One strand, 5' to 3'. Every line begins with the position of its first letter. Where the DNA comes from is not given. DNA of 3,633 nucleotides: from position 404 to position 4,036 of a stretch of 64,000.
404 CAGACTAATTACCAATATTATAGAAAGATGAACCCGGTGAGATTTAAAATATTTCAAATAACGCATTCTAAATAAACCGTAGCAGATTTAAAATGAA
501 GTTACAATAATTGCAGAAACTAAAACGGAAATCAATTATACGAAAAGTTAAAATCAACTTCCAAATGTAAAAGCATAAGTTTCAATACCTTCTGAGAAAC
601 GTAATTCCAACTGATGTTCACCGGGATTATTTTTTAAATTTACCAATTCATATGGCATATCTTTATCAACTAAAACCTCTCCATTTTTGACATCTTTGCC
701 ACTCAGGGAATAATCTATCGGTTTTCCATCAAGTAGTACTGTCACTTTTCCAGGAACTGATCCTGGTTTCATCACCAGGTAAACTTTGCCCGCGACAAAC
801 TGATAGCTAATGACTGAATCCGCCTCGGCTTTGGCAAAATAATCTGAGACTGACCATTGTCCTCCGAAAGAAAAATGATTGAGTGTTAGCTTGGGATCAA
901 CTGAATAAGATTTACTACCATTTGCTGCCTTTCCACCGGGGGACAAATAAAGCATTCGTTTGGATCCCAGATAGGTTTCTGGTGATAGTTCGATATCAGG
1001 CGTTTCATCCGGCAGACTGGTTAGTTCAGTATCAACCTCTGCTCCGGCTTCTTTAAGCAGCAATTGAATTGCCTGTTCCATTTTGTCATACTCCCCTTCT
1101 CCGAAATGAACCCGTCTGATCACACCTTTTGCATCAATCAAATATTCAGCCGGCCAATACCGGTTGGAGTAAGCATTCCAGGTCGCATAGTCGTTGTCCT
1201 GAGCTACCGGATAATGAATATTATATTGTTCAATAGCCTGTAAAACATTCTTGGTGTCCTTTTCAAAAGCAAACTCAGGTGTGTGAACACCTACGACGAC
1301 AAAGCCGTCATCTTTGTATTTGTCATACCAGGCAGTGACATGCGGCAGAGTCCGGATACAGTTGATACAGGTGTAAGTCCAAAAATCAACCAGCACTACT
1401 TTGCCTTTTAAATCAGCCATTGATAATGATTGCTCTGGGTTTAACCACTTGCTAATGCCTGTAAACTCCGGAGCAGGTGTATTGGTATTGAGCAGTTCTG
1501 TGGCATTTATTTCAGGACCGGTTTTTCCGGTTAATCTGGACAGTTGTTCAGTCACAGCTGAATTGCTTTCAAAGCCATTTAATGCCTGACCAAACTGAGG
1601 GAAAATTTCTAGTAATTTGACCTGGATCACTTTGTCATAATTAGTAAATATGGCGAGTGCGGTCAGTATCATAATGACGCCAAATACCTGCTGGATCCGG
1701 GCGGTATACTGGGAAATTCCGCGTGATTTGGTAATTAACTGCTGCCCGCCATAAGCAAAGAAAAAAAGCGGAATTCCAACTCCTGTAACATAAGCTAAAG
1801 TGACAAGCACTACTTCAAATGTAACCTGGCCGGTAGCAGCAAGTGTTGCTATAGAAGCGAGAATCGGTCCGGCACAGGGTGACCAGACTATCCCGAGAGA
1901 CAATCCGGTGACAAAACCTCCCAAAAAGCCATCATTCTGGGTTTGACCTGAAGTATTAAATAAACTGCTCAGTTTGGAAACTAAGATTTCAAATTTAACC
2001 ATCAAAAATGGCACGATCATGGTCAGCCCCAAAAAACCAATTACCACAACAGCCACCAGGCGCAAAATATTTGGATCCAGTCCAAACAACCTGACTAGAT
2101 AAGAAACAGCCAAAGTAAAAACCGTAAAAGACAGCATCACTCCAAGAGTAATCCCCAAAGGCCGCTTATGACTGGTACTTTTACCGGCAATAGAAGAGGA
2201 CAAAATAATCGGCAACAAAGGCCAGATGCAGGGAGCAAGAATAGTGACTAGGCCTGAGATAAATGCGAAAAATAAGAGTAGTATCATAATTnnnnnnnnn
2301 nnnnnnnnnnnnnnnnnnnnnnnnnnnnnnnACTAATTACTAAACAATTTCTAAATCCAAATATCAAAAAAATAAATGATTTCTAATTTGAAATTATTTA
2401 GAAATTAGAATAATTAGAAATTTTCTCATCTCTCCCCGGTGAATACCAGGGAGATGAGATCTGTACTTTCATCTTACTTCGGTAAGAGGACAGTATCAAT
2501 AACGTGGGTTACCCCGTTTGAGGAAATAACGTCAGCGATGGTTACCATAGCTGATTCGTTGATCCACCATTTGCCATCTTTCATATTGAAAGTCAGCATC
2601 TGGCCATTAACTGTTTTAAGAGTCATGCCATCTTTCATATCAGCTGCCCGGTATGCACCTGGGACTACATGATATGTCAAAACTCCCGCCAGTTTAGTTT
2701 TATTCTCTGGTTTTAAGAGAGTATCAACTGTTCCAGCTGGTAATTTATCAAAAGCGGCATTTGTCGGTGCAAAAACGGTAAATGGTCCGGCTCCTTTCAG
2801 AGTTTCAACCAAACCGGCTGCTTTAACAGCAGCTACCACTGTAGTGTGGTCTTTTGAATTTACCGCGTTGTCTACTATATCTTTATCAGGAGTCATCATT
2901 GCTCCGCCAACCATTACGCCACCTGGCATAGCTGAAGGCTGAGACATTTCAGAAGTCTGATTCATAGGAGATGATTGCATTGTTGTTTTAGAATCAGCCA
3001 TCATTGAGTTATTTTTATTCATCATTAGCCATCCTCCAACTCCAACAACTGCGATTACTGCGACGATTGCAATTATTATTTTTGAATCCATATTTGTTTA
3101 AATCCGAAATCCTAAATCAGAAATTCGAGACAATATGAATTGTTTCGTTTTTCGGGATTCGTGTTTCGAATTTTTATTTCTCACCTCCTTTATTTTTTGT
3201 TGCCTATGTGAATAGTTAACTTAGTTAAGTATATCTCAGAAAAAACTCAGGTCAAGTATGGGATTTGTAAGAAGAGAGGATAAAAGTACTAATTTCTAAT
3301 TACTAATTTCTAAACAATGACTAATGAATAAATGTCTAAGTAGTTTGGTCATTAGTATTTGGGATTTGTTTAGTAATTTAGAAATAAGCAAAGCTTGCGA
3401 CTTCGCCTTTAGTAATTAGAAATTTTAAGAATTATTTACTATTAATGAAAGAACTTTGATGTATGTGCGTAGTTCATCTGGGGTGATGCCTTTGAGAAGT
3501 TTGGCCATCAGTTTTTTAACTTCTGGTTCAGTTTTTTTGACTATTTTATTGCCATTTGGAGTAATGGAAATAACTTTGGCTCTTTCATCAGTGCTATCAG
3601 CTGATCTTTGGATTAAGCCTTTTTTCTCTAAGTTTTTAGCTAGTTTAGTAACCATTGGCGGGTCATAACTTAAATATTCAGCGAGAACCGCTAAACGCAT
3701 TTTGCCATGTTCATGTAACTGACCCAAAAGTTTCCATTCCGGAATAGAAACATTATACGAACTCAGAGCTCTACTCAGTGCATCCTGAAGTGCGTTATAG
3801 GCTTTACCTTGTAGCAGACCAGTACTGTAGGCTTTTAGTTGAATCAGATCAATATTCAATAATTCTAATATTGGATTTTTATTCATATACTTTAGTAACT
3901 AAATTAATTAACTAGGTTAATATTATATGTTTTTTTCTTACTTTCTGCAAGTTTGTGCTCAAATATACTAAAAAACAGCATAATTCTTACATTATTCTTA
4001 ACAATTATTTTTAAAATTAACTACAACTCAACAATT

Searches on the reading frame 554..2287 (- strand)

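Call 43: search_protein_families(library=pfam, proteins=[window:554-2287:-], max_evalue=0.001)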
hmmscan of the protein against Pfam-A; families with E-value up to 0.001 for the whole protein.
window:554-2287:- (577 aa): 6 families
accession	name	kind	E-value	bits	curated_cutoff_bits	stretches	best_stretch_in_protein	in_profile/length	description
PF17991.7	Thioredoxin_10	-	7.9e-30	104.7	27.1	1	435-576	1-142/142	Thioredoxin like C-terminal domain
PF02683.22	DsbD_TM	-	2.9e-17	63.1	27.1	1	3-214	3-215/219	Cytochrome C biogenesis protein transmembrane domain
PF00578.27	AhpC-TSA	-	7.2e-14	52.2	26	1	270-392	3-123/124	AhpC/TSA family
PF08534.16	Redoxin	-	3.2e-13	50.1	26.6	1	269-399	3-137/148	Redoxin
PF13905.12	Thioredoxin_8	-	2.6e-11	44.2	27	1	295-388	1-92/94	Thioredoxin-like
PF13386.12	DsbD_2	-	3.3e-06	27.6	24.9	1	8-210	2-197/199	Cytochrome C biogenesis protein transmembrane region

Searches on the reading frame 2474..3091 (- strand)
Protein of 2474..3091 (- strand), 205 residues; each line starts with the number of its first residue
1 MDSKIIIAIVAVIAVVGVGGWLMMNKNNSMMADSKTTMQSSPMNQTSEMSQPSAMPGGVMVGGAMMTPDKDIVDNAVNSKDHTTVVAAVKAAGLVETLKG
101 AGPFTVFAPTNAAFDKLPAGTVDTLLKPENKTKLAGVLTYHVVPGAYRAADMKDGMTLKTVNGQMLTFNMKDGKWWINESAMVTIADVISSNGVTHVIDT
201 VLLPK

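Call 43: search_protein_families(library=pfam, proteins=[window:2474-3091:-], max_evalue=0.001)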
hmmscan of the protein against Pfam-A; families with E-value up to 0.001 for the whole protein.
window:2474-3091:- (205 aa): 1 family
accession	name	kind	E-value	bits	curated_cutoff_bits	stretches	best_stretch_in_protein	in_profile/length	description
PF02469.27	Fasciclin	-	9.8e-39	132.8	22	1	81-204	2-123/123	Fasciclin domain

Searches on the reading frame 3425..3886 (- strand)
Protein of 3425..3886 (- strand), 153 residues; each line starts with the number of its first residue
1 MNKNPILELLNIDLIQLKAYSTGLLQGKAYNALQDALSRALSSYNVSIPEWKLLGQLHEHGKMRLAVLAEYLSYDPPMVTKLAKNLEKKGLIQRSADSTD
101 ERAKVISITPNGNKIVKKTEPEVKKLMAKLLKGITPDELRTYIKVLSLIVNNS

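Call 43: search_protein_families(library=pfam, proteins=[window:3425-3886:-], max_evalue=0.001)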
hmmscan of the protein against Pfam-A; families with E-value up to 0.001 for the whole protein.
window:3425-3886:- (153 aa): 6 families
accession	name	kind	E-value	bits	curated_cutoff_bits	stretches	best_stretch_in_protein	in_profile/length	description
PF01047.28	MarR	-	3.3e-15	56.2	24.6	1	47-103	2-58/59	MarR family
PF12802.13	MarR_2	-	9.7e-10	38.9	27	1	45-103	2-61/61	MarR family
PF22381.2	Staph_reg_Sar_Rot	-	2.4e-09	37.6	27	1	41-118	7-84/85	Transcriptional regulator SarA/Rot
PF13463.12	HTH_27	-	6.3e-07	30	22.2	1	50-112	5-68/68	Winged helix DNA-binding domain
PF25212.1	HVO_A0114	-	0.00073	19.7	27.6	0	50-100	24-74/84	HVO_A0114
PF01978.25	TrmB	-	0.00092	19.5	25.6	0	49-98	9-58/68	Sugar-specific transcriptional regulator TrmB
